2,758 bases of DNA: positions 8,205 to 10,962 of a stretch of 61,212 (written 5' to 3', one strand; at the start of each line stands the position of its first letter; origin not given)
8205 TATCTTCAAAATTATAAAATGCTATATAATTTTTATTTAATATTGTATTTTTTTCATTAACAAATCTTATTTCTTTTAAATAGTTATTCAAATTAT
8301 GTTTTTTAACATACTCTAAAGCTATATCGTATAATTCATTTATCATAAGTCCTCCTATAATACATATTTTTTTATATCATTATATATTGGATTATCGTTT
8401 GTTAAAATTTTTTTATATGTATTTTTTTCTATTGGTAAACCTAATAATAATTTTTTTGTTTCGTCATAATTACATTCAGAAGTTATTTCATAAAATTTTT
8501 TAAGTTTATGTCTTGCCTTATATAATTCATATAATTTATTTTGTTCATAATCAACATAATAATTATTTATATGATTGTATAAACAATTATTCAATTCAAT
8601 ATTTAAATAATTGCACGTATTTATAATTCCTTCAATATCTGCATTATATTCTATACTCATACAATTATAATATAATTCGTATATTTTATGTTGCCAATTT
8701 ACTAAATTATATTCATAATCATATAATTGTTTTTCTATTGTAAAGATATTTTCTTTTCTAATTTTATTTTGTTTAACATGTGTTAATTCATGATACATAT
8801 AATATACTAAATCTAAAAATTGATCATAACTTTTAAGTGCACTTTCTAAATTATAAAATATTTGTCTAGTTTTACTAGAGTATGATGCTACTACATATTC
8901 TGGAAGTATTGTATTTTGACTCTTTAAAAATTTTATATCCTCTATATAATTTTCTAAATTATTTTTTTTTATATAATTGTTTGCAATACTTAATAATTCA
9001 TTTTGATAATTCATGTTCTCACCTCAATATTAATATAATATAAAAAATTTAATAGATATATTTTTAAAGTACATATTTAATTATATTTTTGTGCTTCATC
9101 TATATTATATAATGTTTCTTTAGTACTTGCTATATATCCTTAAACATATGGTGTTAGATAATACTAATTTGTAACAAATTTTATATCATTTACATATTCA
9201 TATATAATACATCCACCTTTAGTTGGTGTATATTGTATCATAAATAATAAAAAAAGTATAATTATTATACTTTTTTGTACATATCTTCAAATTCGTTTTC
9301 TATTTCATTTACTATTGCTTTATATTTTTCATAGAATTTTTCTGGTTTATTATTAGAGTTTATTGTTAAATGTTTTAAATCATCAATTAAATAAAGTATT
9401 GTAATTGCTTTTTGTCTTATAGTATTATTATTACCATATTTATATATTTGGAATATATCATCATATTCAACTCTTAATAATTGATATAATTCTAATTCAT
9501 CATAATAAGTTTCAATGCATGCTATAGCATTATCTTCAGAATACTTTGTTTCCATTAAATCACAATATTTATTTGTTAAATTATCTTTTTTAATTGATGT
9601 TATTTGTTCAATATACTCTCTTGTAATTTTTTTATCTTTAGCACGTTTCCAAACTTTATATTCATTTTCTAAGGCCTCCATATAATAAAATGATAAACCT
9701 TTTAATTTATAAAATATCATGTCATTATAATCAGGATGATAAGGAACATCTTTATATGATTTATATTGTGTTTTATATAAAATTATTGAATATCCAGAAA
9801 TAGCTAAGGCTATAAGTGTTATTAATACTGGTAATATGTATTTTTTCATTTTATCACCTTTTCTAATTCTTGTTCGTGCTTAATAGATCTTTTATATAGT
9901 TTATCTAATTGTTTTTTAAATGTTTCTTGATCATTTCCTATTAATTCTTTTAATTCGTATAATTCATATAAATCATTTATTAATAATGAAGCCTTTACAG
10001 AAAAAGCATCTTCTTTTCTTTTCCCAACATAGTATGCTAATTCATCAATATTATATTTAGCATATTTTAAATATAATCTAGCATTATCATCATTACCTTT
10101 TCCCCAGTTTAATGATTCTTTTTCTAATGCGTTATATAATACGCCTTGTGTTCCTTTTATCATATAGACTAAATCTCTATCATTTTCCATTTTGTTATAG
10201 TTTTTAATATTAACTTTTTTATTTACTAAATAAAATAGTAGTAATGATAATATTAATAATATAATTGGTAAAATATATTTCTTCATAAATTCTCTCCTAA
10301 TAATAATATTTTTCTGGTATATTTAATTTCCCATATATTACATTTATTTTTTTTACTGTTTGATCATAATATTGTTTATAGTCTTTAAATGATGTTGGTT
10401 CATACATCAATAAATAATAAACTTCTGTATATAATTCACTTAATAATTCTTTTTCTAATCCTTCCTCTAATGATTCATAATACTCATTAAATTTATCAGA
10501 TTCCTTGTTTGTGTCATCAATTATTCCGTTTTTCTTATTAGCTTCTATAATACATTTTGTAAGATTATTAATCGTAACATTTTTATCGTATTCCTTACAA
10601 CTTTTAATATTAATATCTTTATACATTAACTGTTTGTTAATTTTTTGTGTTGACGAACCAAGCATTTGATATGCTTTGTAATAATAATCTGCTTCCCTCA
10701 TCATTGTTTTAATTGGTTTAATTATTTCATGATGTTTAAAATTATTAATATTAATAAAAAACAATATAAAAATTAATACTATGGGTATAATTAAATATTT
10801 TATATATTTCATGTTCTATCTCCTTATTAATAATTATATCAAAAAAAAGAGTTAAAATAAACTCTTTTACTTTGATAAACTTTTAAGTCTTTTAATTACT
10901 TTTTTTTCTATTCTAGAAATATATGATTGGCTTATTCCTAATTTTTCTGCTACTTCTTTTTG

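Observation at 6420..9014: Translationally coupled tandem array of four cytoplasmic HExxH zincin-like paralogs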

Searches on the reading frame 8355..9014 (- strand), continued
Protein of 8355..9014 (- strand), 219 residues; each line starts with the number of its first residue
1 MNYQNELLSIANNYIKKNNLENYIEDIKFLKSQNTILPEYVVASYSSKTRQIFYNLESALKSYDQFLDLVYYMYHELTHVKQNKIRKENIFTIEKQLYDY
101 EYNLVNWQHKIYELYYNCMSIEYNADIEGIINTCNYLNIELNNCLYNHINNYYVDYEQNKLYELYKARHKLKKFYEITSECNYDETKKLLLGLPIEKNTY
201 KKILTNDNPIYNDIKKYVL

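Call 97: find_homologous_proteins(query=A3, max_evalue=0.001)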
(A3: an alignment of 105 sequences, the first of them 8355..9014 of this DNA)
Query A3 (105 sequences) (219 aa, profile of the alignment): 74 proteins with E <= 0.001 among 3631 candidates.
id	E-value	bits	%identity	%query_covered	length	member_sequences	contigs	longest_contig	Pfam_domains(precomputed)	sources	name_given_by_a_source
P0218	2.6e-55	206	25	95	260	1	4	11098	-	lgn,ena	-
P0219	5.5e-55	205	25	91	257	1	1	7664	-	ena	-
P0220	1.4e-54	203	25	92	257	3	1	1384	-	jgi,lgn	-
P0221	3.1e-54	202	26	91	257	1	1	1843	-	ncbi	-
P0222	8.7e-53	197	27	91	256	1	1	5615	-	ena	-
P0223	2.7e-52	196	25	62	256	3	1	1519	-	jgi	-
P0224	2.9e-52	196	31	40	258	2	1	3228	-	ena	-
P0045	2.5e-51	193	23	91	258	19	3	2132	-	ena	-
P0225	4.4e-51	192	25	90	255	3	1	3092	-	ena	-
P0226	4.5e-51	192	30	36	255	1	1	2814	-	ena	-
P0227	8.2e-51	191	27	73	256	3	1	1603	-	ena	-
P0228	9.8e-51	191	24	91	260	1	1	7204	-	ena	-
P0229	1.7e-50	190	28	46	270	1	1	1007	-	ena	-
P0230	2.2e-50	190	24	91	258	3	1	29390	-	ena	-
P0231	2.4e-50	189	28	91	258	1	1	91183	-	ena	-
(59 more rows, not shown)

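Call 98: search_protein_families(library=padloc, proteins=[L024:9818-10417:+, L024:10470-11411:+, L024:12069-14051:+, L024:14044-14904:+, L024:15065-15907:+, L019:6792-7310:+, L022:7008-7388:+, L022:10855-11643:-, L025:7312-8895:+], max_evalue=0.01)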
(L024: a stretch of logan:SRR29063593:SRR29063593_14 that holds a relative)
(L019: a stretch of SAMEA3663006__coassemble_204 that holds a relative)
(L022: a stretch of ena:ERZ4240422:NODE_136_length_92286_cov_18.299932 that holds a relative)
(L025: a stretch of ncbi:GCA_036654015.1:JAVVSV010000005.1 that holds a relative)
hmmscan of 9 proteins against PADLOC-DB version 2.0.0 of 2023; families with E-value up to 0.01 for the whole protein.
L024:9818-10417:+ (199 aa): 5 families
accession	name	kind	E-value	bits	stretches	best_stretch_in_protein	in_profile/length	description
PDLC01457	WYL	-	2.6e-32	110.3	1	5-198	4-198/229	"CAS-I,CAS-II,CAS-III,CAS-IV,CAS-V,CAS-VI; associated_signaling"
PDLC01652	WYL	-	1.2e-15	56.2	1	118-194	11-78/162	"CAS-I,CAS-II,CAS-III,CAS-IV,CAS-V,CAS-VI; associated_signaling"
PDLC03787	RTasWYL-YodC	-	1.6e-10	38.7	1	25-195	190-351/354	DRT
PDLC01766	Cas3c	-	1.5e-06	24.7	1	121-199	131-212/1009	-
PDLC02763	SspB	-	0.00086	17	1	77-169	87-180/279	SspB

L024:10470-11411:+ (313 aa): 0 families

L024:12069-14051:+ (660 aa): 0 families

L024:14044-14904:+ (286 aa): 2 families
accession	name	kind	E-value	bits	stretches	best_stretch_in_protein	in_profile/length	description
PDLC04715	PDC-M58A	-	7.6e-10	37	1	163-281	30-136/154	-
PDLC02522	PglX|PglXI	-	0.004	12.9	1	75-147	523-594/1218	PglX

L024:15065-15907:+ (280 aa): 0 families

L019:6792-7310:+ (172 aa): 7 families
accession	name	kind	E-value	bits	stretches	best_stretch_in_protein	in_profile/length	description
PDLC04907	PDC-S09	-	5.1e-07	27.8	1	67-150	5-89/114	-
PDLC04902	PDC-S09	-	1.2e-06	26.8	1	87-144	19-73/97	-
PDLC04904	PDC-S09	-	1.2e-05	23.4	1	86-146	22-78/104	-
PDLC04372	PDC-M05A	-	5.8e-05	21.4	1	74-165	63-141/167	-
PDLC04906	PDC-S09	-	0.00017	19.9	1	89-135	24-70/98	-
PDLC04903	PDC-S09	-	0.0023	16.2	1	85-120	22-57/108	-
PDLC04905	PDC-S09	-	0.0026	16.1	1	85-144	17-75/101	-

L022:7008-7388:+ (126 aa): 0 families

L022:10855-11643:- (262 aa): 0 families

L025:7312-8895:+ (527 aa): 0 families

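Call 99: search_protein_families(library=pfam, proteins=[L024:9818-10417:+, L024:10470-11411:+, L024:12069-14051:+, L024:14044-14904:+, L024:15065-15907:+, L022:7008-7388:+, L022:10855-11643:-, L025:7312-8895:+], max_evalue=0.01)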
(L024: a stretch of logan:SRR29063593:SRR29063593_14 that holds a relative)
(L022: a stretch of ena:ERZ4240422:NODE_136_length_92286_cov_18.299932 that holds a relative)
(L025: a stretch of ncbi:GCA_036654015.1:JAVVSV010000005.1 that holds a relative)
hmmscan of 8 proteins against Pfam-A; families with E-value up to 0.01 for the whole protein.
L024:9818-10417:+ (199 aa): 5 families
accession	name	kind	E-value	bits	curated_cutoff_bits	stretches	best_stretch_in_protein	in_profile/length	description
PF13280.12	WYL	-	2.9e-20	72.5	21.8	1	127-192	3-69/70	WYL domain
PF08279.18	HTH_11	-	5.3e-06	26.7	25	1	10-60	5-54/55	HTH domain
PF02082.26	Rrf2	-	1.7e-05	25.4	30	1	7-65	11-68/132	Iron-dependent Transcriptional regulator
PF13411.12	MerR_1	-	0.0018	18.8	21.6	0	20-42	1-23/69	MerR HTH family regulatory protein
PF08863.15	YolD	-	0.0019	18.7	27.5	1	111-153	17-59/94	YolD-like protein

L024:10470-11411:+ (313 aa): 0 families

L024:12069-14051:+ (660 aa): 0 families

L024:14044-14904:+ (286 aa): 0 families

L024:15065-15907:+ (280 aa): 0 families

L022:7008-7388:+ (126 aa): 3 families
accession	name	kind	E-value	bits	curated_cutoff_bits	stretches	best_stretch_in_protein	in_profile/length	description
PF18895.5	T4SS_pilin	-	2.4e-05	24.7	26.6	1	28-97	5-70/71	Type IV secretion system pilin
PF04123.18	DUF373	-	0.0045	16.9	28.3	1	33-113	213-295/335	Domain of unknown function (DUF373)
PF13520.12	AA_permease_2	-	0.0077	15.6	27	1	9-99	124-201/427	Amino acid permease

L022:10855-11643:- (262 aa): 4 families
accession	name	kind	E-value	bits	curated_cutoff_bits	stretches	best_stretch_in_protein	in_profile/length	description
PF02796.21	HTH_7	-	4.8e-05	23.8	23.8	1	8-34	17-43/45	Helix-turn-helix domain of resolvase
PF01381.28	HTH_3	-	0.0057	17.1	23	0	10-32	7-29/55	Helix-turn-helix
PF13309.12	HTH_22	-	0.0075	16.7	29.6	0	16-33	45-62/63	HTH domain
PF08279.18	HTH_11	-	0.0095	16.2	25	0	13-34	16-37/55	HTH domain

L025:7312-8895:+ (527 aa): 0 families

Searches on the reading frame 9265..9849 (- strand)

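Call 3: search_protein_families(library=pfam, proteins=[window:9265-9849:-], max_evalue=1)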
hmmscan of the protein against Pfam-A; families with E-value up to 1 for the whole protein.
window:9265-9849:- (194 aa): 0 families

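Call 4: search_protein_families(library=ncbifam, proteins=[window:9265-9849:-], max_evalue=1)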
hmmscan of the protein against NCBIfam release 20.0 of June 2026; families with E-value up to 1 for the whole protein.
window:9265-9849:- (194 aa): 1 family
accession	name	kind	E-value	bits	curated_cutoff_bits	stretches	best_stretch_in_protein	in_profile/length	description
NF045482.1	Endoglyc_H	equivalog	0.014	14.6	300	1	104-161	101-156/267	endo-beta-N-acetylglucosaminidase H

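Call 7: search_protein_families(library=padloc, proteins=[window:9265-9849:-], max_evalue=1)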
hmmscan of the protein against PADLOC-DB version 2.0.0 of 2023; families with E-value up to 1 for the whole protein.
window:9265-9849:- (194 aa): 0 families

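Call 8: search_protein_families(library=phrogs, proteins=[window:9265-9849:-], max_evalue=1)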
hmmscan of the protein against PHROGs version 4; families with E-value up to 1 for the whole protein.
window:9265-9849:- (194 aa): 0 families

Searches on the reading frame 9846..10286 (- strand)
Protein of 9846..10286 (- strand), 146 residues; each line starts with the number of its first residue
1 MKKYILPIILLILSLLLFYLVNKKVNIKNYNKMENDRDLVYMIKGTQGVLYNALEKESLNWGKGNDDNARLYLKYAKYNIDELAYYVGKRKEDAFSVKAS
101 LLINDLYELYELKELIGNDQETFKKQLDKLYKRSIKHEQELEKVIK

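Call 3: search_protein_families(library=pfam, proteins=[window:9846-10286:-], max_evalue=1)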
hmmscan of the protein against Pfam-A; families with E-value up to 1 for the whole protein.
window:9846-10286:- (146 aa): 2 families
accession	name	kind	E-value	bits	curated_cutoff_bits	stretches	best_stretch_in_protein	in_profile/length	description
PF11912.13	CfaA_B_C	-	0.045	14.2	28.6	1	3-32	2-31/206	Counting factor-associated protein A/B/C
PF25630.1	Phycodna_minor_capsid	-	0.26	12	27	0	7-57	10-66/96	Phycodnaviridae minor capsid protein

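Call 4: search_protein_families(library=ncbifam, proteins=[window:9846-10286:-], max_evalue=1)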
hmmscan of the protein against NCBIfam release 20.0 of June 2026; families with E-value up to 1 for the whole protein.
window:9846-10286:- (146 aa): 0 families

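Call 7: search_protein_families(library=padloc, proteins=[window:9846-10286:-], max_evalue=1)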
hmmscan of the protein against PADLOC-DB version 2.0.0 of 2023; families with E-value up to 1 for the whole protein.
window:9846-10286:- (146 aa): 0 families

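Call 8: search_protein_families(library=phrogs, proteins=[window:9846-10286:-], max_evalue=1)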
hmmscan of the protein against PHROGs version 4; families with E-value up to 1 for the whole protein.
window:9846-10286:- (146 aa): 5 families
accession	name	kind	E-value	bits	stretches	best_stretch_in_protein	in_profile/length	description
phrog_11220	-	unknown function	0.059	14.6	1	67-105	41-78/121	-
phrog_27229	-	unknown function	0.11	13.5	1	86-116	17-47/82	-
phrog_2336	-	unknown function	0.17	13.6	1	80-121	44-85/109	-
phrog_1486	-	moron, auxiliary metabolic gene and host takeover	0.19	13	1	5-40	45-85/130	membrane protein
phrog_1874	-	unknown function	0.5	11.5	0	1-29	1-29/59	-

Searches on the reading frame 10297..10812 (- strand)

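Call 3: search_protein_families(library=pfam, proteins=[window:10297-10812:-], max_evalue=1)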
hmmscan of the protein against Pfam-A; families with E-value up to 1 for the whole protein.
window:10297-10812:- (171 aa): 1 family
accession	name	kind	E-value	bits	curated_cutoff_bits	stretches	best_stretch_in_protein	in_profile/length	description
PF06480.20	FtsH_ext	-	0.0034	18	25.5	1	5-125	3-89/103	FtsH Extracellular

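Call 4: search_protein_families(library=ncbifam, proteins=[window:10297-10812:-], max_evalue=1)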
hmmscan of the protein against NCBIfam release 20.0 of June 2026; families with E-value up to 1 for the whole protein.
window:10297-10812:- (171 aa): 0 families

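Call 7: search_protein_families(library=padloc, proteins=[window:10297-10812:-], max_evalue=1)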
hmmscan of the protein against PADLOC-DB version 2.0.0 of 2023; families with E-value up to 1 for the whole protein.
window:10297-10812:- (171 aa): 0 families

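Call 8: search_protein_families(library=phrogs, proteins=[window:10297-10812:-], max_evalue=1)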
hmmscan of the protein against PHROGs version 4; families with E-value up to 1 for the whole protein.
window:10297-10812:- (171 aa): 2 families
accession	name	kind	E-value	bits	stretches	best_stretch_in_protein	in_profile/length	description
phrog_9198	-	unknown function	0.022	14.5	1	35-135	71-168/531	-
phrog_11263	-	unknown function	0.33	11.8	1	7-36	9-38/72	-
